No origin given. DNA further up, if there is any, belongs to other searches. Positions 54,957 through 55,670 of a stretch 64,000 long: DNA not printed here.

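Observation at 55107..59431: Low-GC island encoding a CBASS-like anti-phage system (patatin effector, SMODS nucleotidyltransferase, E2-like protein) with divergent CapH/CapP-like regulators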

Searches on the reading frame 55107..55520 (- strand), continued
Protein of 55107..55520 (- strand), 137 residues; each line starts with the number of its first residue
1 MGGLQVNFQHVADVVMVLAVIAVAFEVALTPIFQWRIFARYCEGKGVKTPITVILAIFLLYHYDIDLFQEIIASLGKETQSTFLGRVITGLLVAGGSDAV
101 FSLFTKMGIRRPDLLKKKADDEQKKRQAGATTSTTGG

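Call 50: search_protein_families(library=padloc, proteins=[L096:4980-5726:+, L096:5735-6253:+, L096:6250-7191:+, L096:7188-7913:+, L096:8531-9271:+, L095:5341-5916:+, L095:5913-6320:+, L095:6393-7721:+, L095:7711-8004:+, L004:6260-7858:+], max_evalue=0.001)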
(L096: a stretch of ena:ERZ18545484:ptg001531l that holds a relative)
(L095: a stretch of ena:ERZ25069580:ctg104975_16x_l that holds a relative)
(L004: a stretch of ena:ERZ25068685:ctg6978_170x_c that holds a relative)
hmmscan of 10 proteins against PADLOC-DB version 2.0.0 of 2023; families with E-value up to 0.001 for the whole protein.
L096:4980-5726:+ (248 aa): 20 families
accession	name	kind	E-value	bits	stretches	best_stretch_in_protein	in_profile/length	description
PDLC00808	Cyclase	-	9.7e-101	335.3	1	25-248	101-324/325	oligonucleotide-cyclase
PDLC00791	Cyclase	-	9.2e-22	75.6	1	33-246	113-338/345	oligonucleotide-cyclase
PDLC00823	Cyclase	-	7.7e-19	66.4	1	27-247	89-282/285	oligonucleotide-cyclase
PDLC00773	Cyclase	-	1.7e-13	48.9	1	36-247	105-295/334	oligonucleotide-cyclase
PDLC00803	Cyclase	-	3.7e-12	44.5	1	37-239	95-249/253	oligonucleotide-cyclase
PDLC00793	Cyclase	-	1.4e-11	42.2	1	36-247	104-298/462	oligonucleotide-cyclase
PDLC00822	Cyclase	-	3e-11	41.3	1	89-246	202-342/375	oligonucleotide-cyclase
PDLC00796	Cyclase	-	5.7e-10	37.1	1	34-167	102-232/432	oligonucleotide-cyclase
PDLC00809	Cyclase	-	8.5e-10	36.7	1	32-246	95-292/295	oligonucleotide-cyclase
PDLC00818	Cyclase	-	3.1e-09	34.8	1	55-246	133-292/322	oligonucleotide-cyclase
PDLC00787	Cyclase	-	1.4e-08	32.4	1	39-246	110-301/333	oligonucleotide-cyclase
PDLC00802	Cyclase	-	1.1e-07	29.4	1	32-162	134-263/332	oligonucleotide-cyclase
PDLC00785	Cyclase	-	5.9e-07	27.1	1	98-160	188-249/443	oligonucleotide-cyclase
PDLC00786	Cyclase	-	2e-06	25.4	1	45-169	116-237/293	oligonucleotide-cyclase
PDLC00810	Cyclase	-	1.4e-05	22.8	1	26-243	93-293/335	oligonucleotide-cyclase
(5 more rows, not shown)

L096:5735-6253:+ (172 aa): 2 families
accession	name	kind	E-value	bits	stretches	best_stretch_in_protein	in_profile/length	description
PDLC00884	HORMA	-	8.3e-80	264.6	1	1-170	1-170/171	HORMA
PDLC00880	HORMA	-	1.7e-42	143.4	1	6-168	4-164/167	HORMA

L096:6250-7191:+ (313 aa): 5 families
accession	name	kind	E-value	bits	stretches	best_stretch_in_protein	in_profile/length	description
PDLC00914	TRIP13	-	3.4e-126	418.8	1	6-311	3-301/302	TRIP13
PDLC02196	IetA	-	1.5e-13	49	1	153-257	181-282/374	-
PDLC02195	IetA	-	7.9e-11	39.9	1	151-257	194-297/395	-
PDLC00915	TRIP13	-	1.2e-09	36.1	1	68-256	57-240/302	TRIP13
PDLC04232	IetA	-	3.1e-06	24.8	1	66-232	107-251/330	-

L096:7188-7913:+ (241 aa): 3 families
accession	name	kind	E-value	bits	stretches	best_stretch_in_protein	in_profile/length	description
PDLC00745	Effector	-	4.7e-108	358.5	1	1-240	2-241/244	Endonuclease (NucC)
PDLC01051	NucC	-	6.9e-59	197.5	1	11-240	19-240/243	NucC nuclease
PDLC01495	PD_DExK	-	2.3e-33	112.5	1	10-127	7-123/123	"CAS-I,CAS-II,CAS-III,CAS-IV,CAS-V,CAS-VI; associated"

L096:8531-9271:+ (246 aa): 0 families

L095:5341-5916:+ (191 aa): 0 families

L095:5913-6320:+ (135 aa): 0 families

L095:6393-7721:+ (442 aa): 0 families

L095:7711-8004:+ (97 aa): 0 families

L004:6260-7858:+ (532 aa): 82 families (the best 25 are shown)
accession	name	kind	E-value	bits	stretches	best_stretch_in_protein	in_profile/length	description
PDLC02981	AriAB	-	5.5e-31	106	2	215-470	307-552/694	-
PDLC02980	AriA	-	1.7e-15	55.8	1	28-284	1-302/304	-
PDLC03878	NsnB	-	4.3e-15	54.3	1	3-308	2-307/345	-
PDLC02979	AriA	-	6.5e-15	53.8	1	1-108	1-86/373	-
PDLC04135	mad3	-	1.8e-13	48.8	1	2-110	1-101/374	mads_3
PDLC00290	PtuA1|PtuA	-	4.9e-13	47.2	2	212-285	241-313/414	AAA ATPase domain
PDLC00271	PtuA1|PtuA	-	6.8e-13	46.9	1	1-57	1-54/421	AAA ATPase domain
PDLC00289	PtuA1|PtuA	-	9.8e-12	42.6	1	1-141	1-128/404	AAA ATPase domain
PDLC04176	HEC-01A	-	4.4e-11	40.8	1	1-53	1-50/371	-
PDLC00311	PtuA1|PtuA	-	7.1e-11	39.8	1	1-45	1-42/455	AAA ATPase domain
PDLC00284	PtuA1|PtuA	-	9.8e-10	35.8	1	1-46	60-103/545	AAA ATPase domain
PDLC04164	AriA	-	1.3e-09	36.1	1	214-284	168-235/253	-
PDLC02913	ATPase_I-A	-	1.4e-09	35.7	1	2-49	53-97/508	-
PDLC04140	mad8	-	2.2e-09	35.3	1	24-270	25-221/314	mads_8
PDLC04144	HEC-01B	-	2.9e-09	34.5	1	1-50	1-48/395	-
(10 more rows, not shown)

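Call 62: search_dna_similar(query=window:55107-55520:-, collection=plasmids, mode=protein, max_evalue=0.00001, max_rows=25)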
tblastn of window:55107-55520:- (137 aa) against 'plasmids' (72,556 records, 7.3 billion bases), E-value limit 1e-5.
Records with a match: 10; places in all: 10; records where one place covers at least 80% of the query: 1.
Best place of each record, by identity: <60% 10.
By first word of the organism name: Rhizobium 9; Paroceanicella 1.
By predicted mobility (MOB-suite, as given by PLSDB): conjugative 7; non-mobilizable 2; mobilizable 1.
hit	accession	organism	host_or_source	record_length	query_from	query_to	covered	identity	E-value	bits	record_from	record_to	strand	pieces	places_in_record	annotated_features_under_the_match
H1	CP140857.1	Rhizobium ruizarguesonis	Trifolium pratense,whole organism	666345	10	112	75%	33.6%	7e-14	74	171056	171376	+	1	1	hypothetical protein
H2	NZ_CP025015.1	Rhizobium leguminosarum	Lotus corniculatus,Bacteria culture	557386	10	112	75%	33.6%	1e-13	74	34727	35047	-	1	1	hypothetical protein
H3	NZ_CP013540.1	Rhizobium phaseoli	Phaseolus vulgaris,Whole ...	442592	11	120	80%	30.1%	3e-6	52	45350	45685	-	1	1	hypothetical protein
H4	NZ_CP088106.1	Rhizobium ruizarguesonis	cell culture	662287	18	111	69%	34.3%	4e-7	54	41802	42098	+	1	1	hypothetical protein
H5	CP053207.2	Rhizobium leguminosarum bv. trifolii TA1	-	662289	18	111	69%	34.3%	4e-7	54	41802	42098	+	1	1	hypothetical protein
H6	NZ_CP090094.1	Rhizobium leguminosarum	Galega,Cell culture,Plant nodule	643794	20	111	67%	35.1%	5e-7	54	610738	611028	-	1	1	hypothetical protein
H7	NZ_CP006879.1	Rhizobium gallicum bv. gallicum R602sp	Phaseolus vulgaris,whole ...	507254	17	122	77%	28.5%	2e-7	56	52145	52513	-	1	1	hypothetical protein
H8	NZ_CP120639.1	Rhizobium sp. 32-5/1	Vicia cracca,cell cilture,root nodule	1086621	20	111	67%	32.0%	3e-10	64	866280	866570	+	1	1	record has no annotation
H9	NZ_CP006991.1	Rhizobium etli bv. mimosae str. IE4771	Phaseolus vulgaris,whole organism,nodule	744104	8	114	78%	26.1%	1e-8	59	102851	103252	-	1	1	hypothetical protein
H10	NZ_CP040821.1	Paroceanicella profunda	Cell culture,Deep seawater from Mariana ...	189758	33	110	57%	35.4%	3e-6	52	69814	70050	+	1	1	hypothetical protein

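Call 63: search_dna_similar(query=window:55107-55520:-, collection=phages, mode=protein, max_evalue=0.001, max_rows=15)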
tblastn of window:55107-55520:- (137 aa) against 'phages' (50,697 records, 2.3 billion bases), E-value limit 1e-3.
No match.

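Call 64: get_annotated_region(hit=H1, flank=5000)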
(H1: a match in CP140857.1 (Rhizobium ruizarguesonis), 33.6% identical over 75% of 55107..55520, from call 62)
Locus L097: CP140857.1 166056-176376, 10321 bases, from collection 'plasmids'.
description: Rhizobium ruizarguesonis strain TP23 plasmid pRlX1, complete sequence
organism: Rhizobium ruizarguesonis (NCBI taxid 2081791)
taxonomy: Bacteria; Pseudomonadota; Alphaproteobacteria; Hyphomicrobiales; Rhizobiaceae; Rhizobium; Rhizobium ruizarguesonis
host: -; source: Trifolium pratense,whole organism; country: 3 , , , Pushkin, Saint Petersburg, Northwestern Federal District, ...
typing (MOB-suite, as given by PLSDB): conjugative; replicon rep_cluster_841; relaxase MOBQ; mating-pair formation MPF_T
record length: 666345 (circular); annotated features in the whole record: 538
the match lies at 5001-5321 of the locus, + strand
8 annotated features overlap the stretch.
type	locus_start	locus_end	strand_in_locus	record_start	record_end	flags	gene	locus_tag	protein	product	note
CDS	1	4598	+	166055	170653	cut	-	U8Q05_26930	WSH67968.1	hypothetical protein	-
CDS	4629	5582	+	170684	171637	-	-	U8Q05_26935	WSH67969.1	hypothetical protein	-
CDS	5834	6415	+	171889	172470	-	-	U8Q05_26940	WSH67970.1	hypothetical protein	-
CDS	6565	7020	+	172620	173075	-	-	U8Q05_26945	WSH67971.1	hypothetical protein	-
CDS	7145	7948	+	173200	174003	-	-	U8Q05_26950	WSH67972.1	M48 family metalloprotease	-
CDS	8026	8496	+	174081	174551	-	-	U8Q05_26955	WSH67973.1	transposase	-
CDS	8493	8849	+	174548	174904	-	tnpB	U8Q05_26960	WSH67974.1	IS66 family insertion sequence element accessory protein TnpB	-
CDS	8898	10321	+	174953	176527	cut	-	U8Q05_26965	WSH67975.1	IS66 family transposase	-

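Call 74: find_related_loci(query=A2, collection=metagenome_contigs, flank=6000)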
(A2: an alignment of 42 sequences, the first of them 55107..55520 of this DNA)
Query A2 (137 aa) in metagenome_contigs; peptide patterns used: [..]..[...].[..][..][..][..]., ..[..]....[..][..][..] (x = any residue, [..] = any of these).
184 stretches matched a pattern; 35 encode a relative of the query (tblastn E <= 1e-3); 35 distinct loci.
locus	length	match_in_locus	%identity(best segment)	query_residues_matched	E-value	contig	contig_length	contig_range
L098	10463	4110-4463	47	11-128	3e-37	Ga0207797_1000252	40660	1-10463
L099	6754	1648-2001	47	7-123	1e-35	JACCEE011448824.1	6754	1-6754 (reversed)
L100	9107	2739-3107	46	4-128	1e-34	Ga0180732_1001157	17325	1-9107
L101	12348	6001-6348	47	4-119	3e-32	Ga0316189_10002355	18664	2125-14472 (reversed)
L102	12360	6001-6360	45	7-125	8e-32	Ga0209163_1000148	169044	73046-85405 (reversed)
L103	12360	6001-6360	45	7-125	8e-32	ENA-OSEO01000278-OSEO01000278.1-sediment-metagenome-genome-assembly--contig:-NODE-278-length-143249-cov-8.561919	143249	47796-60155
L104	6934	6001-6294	51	26-123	3e-31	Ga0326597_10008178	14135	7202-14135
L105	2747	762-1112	43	10-124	5e-31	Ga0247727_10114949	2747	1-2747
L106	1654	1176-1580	36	7-137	2e-30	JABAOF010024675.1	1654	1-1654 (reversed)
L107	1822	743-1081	48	9-120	2e-30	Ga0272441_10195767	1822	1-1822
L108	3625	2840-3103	53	25-112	1e-30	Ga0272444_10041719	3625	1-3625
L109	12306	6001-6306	46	11-112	1e-29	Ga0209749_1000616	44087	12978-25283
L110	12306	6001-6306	46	11-112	1e-29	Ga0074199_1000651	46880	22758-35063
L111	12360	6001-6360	43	9-128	2e-29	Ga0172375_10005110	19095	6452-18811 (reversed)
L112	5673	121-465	43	7-120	2e-29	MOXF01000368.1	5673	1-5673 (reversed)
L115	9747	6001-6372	38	7-135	7e-29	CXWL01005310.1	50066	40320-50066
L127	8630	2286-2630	43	26-131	3e-26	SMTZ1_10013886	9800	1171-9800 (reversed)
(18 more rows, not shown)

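Call 75: find_related_loci(query=A2, collection=viral_contigs, flank=6000)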
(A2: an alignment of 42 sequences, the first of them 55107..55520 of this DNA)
Query A2 (137 aa) in viral_contigs; peptide patterns used: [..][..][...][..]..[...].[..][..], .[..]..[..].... (x = any residue, [..] = any of these).
20 stretches matched a pattern, but none encodes a relative of the query by tblastn (E <= 1e-3).

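Call 78: search_protein_families(library=pfam, proteins=[L109:33-1181:+, L109:1178-4273:+, L109:4270-5835:+, L102:4412-5785:+, L102:6432-8219:+, L100:440-2587:+, L101:3284-5527:+, L104:4225-5691:+, L115:3663-5756:+, L127:24-1475:+], max_evalue=0.001)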
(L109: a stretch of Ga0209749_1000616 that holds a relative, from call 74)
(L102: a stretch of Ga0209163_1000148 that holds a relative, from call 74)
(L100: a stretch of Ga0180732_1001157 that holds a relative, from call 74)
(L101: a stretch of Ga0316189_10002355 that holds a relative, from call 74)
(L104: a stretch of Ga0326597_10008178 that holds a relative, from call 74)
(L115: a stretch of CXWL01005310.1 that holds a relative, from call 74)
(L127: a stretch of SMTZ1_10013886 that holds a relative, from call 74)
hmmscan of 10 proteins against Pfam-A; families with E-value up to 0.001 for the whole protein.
L109:33-1181:+ (382 aa): 3 families
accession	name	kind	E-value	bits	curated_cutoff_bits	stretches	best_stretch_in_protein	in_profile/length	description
PF16576.10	HlyD_D23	-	2.1e-30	106.1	30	1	53-280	20-214/214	Barrel-sandwich domain of CusB or HlyD membrane-fusion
PF13437.12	HlyD_3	-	1.5e-16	61.5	22.2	1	177-277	2-106/106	HlyD family secretion protein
PF13533.13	Biotin_lipoyl_2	-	5.8e-05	23.3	29.8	1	55-84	3-32/32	Biotin-lipoyl like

L109:1178-4273:+ (1031 aa): 2 families
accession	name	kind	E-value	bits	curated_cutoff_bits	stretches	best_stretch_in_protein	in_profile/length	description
PF00873.25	ACR_tran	-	3.2e-271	902.9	28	1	8-1020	6-1020/1021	AcrB/AcrD/AcrF family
PF03176.21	MMPL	-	1.1e-13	51.3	20.5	1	334-493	148-312/333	MMPL family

L109:4270-5835:+ (521 aa): 1 family
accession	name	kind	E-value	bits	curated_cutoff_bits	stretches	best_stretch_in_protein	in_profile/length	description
PF02321.23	OEP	-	3.5e-43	148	22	2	62-291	2-187/187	Outer membrane efflux protein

L102:4412-5785:+ (457 aa): 0 families

L102:6432-8219:+ (595 aa): 0 families

L100:440-2587:+ (715 aa): 1 family
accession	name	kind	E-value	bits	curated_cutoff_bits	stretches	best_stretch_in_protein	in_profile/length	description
PF01364.23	Peptidase_C25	-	1.1e-46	160.3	23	1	3-420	2-373/374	Peptidase family C25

L101:3284-5527:+ (747 aa): 0 families

L104:4225-5691:+ (488 aa): 3 families
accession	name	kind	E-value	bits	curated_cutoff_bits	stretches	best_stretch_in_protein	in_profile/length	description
PF00293.34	NUDIX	-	1.9e-16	60.7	21.1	1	241-350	12-129/134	NUDIX domain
PF07883.17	Cupin_2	-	7.3e-08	32.5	27.2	1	403-472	3-70/70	Cupin domain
PF14667.12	Polysacc_synt_C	-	0.00015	22.3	28.7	1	380-479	2-106/111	Polysaccharide biosynthesis C-terminal domain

L115:3663-5756:+ (697 aa): 3 families
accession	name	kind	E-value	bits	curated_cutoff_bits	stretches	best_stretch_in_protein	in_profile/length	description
PF07732.21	Cu-oxidase_3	-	1.2e-13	51.6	21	1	212-295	36-117/119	Multicopper oxidase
PF00394.28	Cu-oxidase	-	4.2e-11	43.6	21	1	345-446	25-133/157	Multicopper oxidase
PF07731.20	Cu-oxidase_2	-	5.1e-11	42.9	20.4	1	599-681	52-133/137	Multicopper oxidase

L127:24-1475:+ (483 aa): 1 family
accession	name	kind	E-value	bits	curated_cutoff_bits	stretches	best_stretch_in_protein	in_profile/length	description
PF00128.31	Alpha-amylase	-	7e-39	134.7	22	1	7-326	47-358/446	Alpha amylase, catalytic domain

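Call 84: search_protein_families(library=pfam, proteins=[L095:6393-7721:+, L002:10462-11037:+], max_evalue=0.001)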
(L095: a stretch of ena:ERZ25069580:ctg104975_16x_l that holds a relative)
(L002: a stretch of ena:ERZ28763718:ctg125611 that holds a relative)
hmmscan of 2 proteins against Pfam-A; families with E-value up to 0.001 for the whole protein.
L095:6393-7721:+ (442 aa): 0 families

L002:10462-11037:+ (191 aa): 0 families
